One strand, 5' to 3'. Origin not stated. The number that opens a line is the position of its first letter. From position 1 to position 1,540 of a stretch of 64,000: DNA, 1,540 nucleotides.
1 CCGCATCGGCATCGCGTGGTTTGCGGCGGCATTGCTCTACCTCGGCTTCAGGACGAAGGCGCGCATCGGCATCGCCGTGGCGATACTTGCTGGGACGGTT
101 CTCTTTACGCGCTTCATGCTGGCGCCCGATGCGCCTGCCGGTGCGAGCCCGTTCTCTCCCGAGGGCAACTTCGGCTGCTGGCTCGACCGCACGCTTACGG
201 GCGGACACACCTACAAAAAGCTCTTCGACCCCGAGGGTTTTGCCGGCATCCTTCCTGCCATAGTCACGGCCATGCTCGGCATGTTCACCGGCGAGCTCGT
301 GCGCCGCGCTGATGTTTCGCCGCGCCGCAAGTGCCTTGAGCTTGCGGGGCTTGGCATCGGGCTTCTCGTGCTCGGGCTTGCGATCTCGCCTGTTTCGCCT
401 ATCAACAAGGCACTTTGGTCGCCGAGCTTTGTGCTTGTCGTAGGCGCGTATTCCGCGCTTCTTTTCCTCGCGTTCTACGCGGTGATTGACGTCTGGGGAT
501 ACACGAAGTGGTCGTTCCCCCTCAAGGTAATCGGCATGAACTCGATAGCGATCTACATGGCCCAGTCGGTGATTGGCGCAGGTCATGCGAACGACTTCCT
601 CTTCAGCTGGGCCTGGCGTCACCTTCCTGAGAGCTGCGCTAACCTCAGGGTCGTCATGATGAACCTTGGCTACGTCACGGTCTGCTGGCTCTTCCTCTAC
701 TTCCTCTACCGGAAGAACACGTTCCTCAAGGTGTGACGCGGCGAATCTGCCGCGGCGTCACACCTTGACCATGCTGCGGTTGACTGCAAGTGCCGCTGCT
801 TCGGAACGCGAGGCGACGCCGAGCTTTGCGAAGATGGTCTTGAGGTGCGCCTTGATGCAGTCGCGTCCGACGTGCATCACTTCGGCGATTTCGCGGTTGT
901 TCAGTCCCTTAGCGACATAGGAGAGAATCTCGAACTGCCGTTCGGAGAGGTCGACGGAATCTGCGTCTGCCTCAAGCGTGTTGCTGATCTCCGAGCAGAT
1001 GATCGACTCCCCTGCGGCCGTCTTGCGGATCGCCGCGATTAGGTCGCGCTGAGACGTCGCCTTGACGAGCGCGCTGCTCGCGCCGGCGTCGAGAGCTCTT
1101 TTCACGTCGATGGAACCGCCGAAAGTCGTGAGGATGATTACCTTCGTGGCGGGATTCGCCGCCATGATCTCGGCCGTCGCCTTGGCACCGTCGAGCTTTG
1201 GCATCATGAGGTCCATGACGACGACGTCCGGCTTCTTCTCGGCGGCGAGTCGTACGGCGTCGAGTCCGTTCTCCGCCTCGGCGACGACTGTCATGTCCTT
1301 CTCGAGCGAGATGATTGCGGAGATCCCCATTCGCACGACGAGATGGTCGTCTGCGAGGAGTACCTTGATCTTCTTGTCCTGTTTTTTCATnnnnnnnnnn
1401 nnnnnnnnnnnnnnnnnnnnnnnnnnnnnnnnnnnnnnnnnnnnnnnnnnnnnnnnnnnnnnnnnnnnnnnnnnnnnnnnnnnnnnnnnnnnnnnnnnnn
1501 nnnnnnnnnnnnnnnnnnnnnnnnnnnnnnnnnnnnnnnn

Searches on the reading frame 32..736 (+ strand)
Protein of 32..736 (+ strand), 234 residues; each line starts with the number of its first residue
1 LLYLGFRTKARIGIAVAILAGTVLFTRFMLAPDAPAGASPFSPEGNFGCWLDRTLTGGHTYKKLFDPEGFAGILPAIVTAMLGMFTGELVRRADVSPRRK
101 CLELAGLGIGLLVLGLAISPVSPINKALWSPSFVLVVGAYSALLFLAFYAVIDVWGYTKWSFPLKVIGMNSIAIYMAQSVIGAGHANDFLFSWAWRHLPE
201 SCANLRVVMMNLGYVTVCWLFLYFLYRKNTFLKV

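Call 5: search_protein_families(library=pfam, proteins=[window:32-736:+])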
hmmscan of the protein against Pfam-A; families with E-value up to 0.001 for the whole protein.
window:32-736:+ (234 aa): 0 families

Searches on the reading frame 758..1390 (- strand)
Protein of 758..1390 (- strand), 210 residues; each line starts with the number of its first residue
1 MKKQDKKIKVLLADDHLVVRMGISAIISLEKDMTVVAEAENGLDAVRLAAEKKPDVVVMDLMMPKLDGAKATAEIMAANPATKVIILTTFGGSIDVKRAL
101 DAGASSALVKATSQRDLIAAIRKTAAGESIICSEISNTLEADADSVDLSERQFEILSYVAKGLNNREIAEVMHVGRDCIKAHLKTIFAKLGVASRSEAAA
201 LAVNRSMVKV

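Call 5: search_protein_families(library=pfam, proteins=[window:758-1390:-])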
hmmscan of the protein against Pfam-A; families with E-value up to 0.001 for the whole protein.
window:758-1390:- (210 aa): 2 families
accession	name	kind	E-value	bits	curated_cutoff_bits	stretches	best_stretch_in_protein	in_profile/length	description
PF00072.30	Response_reg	-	5.3e-27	94.6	30.2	1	10-122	1-111/111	Response regulator receiver domain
PF00196.25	GerE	-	8.9e-15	54.5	23.5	1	148-202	3-57/57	Bacterial regulatory proteins, luxR family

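Call 9: find_encoding_contigs(protein=window:758-1390:-, flank=10000, max_places=6)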
Protein window:758-1390:- (210 aa): 23 contigs read that carry it; 6 places shown.
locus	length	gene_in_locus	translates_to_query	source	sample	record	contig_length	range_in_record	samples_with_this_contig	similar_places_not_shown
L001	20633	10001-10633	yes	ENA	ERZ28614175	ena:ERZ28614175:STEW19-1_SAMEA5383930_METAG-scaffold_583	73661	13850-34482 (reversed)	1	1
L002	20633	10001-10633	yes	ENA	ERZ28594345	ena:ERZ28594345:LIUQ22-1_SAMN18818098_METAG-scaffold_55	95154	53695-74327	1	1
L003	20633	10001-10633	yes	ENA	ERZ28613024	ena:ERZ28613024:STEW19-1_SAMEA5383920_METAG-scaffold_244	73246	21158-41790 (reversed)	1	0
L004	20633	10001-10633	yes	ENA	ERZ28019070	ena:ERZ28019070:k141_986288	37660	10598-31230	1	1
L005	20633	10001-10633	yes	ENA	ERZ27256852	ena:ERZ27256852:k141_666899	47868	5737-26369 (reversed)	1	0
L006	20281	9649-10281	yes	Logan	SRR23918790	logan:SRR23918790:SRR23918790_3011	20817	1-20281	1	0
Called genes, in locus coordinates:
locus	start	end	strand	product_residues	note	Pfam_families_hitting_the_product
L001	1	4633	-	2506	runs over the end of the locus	PF13472:Lipase_GDSL_2, PF00041:fn3 (faint), PF19077:Big_13 (faint), PF22352:K319L-like_PKD (faint), PF08204:V-set_CD47 (faint), PF22433:MtxA_IG-like (faint), PF24421:Ig_J (faint), PF08757:CotH, +1 more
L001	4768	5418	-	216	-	-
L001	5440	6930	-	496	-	PF22842:Pel9A-like_beta_helix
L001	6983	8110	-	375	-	PF00144:Beta-lactamase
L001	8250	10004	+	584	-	PF07730:HisKA_3, PF13581:HATPase_c_2 (weak), PF02518:HATPase_c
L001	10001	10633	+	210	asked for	PF00072:Response_reg, PF00196:GerE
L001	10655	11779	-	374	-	-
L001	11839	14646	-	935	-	-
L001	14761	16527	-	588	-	PF12708:Pect-lyase_RHGA_epim (faint), PF22842:Pel9A-like_beta_helix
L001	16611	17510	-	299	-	PF00294:PfkB, PF08543:Phos_pyr_kin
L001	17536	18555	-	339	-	PF06800:Sugar_transport, PF07168:Ureide_permease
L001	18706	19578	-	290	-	PF12730:ABC2_membrane_4 (weak)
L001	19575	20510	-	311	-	-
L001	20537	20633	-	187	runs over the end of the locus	PF01765:RRF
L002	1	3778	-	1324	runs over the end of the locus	PF13472:Lipase_GDSL_2, PF00041:fn3 (faint), PF22352:K319L-like_PKD (faint), PF22433:MtxA_IG-like (faint), PF24421:Ig_J (faint), PF25059:FN3_DSCAM-DSCAML_C (faint), PF24942:Fn3_Dep-1_1st (faint)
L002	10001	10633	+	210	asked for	PF00072:Response_reg, PF00196:GerE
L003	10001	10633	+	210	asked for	PF00072:Response_reg, PF00196:GerE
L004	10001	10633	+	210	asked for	PF00072:Response_reg, PF00196:GerE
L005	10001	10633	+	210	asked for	PF00072:Response_reg, PF00196:GerE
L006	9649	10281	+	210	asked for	PF00072:Response_reg, PF00196:GerE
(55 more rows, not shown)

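Call 23: search_solved_structures(query=window:758-1390:-, max_evalue=1e-10, show_alignments=2)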
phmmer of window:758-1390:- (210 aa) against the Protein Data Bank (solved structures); distinct sequences matched with E-value up to 1e-10: 46.
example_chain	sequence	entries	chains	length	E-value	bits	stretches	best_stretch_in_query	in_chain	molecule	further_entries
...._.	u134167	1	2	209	1.5e-42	148.7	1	8-208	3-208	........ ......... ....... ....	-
4gvp_A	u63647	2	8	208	1.8e-42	148.5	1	8-208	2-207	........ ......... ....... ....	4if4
5hev_A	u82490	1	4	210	1.3e-36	129.4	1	8-209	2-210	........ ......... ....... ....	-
4yn8_A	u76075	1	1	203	4.8e-28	101.5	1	8-202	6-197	Response regulator ChrA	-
1a04_A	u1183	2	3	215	6.4e-28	101.1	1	8-200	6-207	NITRATE/NITRITE RESPONSE REGULATOR PROTEIN NARL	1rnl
4ldz_A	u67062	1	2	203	1.2e-26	96.9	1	7-201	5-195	Transcriptional regulatory protein DesR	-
4zmr_A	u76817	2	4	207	5.6e-24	88.3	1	7-203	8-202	Response regulator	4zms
4hye_A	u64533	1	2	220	7.3e-24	87.9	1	7-203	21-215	Response regulator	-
3c3w_A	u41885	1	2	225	3.2e-22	82.5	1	8-203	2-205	TWO COMPONENT TRANSCRIPTIONAL REGULATORY PROTEIN DEVR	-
3cz5_A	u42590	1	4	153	6.3e-19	71.8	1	9-139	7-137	Two-component response regulator, LuxR family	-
1s8n_A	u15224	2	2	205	1.8e-18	70.3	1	9-125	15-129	putative antiterminator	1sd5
3eul_A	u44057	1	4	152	9.1e-18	68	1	4-136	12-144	POSSIBLE NITRATE/NITRITE RESPONSE TRANSCRIPTIONAL REGULATORY PROTEIN NARL (DNA-binding res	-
4le0_A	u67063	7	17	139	3.4e-17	66.2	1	7-141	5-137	Transcriptional regulatory protein DesR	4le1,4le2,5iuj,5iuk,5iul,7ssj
6er7_A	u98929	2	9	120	5.1e-17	65.6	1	9-123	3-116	120aa long hypothetical chemotaxis protein (CheY)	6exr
7ssi_C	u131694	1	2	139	6.5e-17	65.3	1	7-141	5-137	Transcriptional regulatory protein DesR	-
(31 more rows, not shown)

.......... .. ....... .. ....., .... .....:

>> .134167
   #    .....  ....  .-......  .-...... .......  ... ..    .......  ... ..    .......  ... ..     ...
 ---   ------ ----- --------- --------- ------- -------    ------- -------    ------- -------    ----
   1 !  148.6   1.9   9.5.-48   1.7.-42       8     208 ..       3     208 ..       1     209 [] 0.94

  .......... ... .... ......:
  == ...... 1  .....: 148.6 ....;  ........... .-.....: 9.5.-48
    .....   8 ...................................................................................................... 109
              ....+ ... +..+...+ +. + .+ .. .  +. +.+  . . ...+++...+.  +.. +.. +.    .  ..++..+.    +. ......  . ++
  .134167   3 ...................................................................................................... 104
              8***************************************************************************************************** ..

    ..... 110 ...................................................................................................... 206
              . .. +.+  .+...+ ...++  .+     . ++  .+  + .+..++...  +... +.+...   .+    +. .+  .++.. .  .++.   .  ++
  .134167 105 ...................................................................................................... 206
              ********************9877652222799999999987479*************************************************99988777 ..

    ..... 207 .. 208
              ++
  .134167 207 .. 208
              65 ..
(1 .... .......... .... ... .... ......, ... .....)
